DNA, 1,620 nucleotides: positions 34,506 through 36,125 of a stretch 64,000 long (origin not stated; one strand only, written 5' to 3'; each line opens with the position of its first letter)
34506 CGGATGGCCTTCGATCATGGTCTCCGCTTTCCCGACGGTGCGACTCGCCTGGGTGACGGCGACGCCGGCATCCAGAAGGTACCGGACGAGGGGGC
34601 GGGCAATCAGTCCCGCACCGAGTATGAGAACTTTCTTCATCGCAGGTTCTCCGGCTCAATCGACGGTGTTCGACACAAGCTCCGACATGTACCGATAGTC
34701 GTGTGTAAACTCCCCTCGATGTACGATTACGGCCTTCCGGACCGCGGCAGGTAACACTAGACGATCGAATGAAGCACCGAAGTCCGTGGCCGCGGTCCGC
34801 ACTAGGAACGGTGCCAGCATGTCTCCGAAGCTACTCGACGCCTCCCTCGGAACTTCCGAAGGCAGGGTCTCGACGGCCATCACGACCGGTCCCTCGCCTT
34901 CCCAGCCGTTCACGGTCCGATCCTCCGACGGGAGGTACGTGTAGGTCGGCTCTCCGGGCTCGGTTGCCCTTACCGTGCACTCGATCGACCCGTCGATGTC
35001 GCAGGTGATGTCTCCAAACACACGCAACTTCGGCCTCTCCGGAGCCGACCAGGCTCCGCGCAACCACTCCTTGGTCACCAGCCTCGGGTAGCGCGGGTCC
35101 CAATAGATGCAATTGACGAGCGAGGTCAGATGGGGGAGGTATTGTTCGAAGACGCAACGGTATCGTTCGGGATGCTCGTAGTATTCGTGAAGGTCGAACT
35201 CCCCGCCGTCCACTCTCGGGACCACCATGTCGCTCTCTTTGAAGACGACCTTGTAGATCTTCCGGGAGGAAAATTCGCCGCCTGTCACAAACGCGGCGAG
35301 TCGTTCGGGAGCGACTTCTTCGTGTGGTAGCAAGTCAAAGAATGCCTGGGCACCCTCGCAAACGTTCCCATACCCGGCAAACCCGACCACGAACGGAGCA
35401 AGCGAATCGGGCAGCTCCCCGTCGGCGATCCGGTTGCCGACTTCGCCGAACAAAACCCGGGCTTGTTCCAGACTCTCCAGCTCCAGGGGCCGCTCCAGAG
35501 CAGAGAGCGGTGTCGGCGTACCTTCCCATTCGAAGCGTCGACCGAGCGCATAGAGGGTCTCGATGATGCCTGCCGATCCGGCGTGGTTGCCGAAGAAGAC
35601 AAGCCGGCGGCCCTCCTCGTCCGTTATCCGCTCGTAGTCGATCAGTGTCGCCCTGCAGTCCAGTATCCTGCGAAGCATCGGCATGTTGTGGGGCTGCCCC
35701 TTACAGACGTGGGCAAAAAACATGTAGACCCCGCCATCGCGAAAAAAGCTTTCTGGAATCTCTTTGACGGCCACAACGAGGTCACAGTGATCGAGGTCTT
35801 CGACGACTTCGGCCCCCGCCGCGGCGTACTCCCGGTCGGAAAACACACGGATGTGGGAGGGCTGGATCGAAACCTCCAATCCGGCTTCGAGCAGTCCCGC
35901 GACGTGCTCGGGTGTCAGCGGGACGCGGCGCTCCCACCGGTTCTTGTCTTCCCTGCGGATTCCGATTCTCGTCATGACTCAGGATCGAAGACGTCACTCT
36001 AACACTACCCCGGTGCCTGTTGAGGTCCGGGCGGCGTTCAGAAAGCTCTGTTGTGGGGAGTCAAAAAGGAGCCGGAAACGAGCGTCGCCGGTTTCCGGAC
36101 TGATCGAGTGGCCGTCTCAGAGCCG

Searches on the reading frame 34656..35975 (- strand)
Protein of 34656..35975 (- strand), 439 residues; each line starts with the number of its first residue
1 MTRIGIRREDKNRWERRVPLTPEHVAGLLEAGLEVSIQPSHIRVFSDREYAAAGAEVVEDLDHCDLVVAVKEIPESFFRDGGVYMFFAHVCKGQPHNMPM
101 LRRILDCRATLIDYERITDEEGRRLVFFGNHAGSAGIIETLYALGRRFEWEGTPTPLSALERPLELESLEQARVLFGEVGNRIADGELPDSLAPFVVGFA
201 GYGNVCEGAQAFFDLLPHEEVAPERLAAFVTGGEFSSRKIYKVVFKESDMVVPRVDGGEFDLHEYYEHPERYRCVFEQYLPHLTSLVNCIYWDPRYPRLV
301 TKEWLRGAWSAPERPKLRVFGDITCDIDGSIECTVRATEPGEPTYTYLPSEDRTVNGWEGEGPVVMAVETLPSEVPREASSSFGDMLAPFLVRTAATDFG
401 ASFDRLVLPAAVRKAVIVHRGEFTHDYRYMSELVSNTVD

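Call 35: search_protein_families(library=pfam, proteins=[window:34656-35975:-])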
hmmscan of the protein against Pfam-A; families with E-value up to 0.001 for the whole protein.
window:34656-35975:- (439 aa): 2 families
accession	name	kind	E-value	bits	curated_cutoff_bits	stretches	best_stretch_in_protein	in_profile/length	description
PF05222.21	AlaDh_PNT_N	-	7.3e-27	94.7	30.4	1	5-134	1-135/136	Alanine dehydrogenase/PNT, N-terminal domain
PF01262.27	AlaDh_PNT_C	-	0.00021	21.2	23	1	322-425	127-213/214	Alanine dehydrogenase/PNT, C-terminal domain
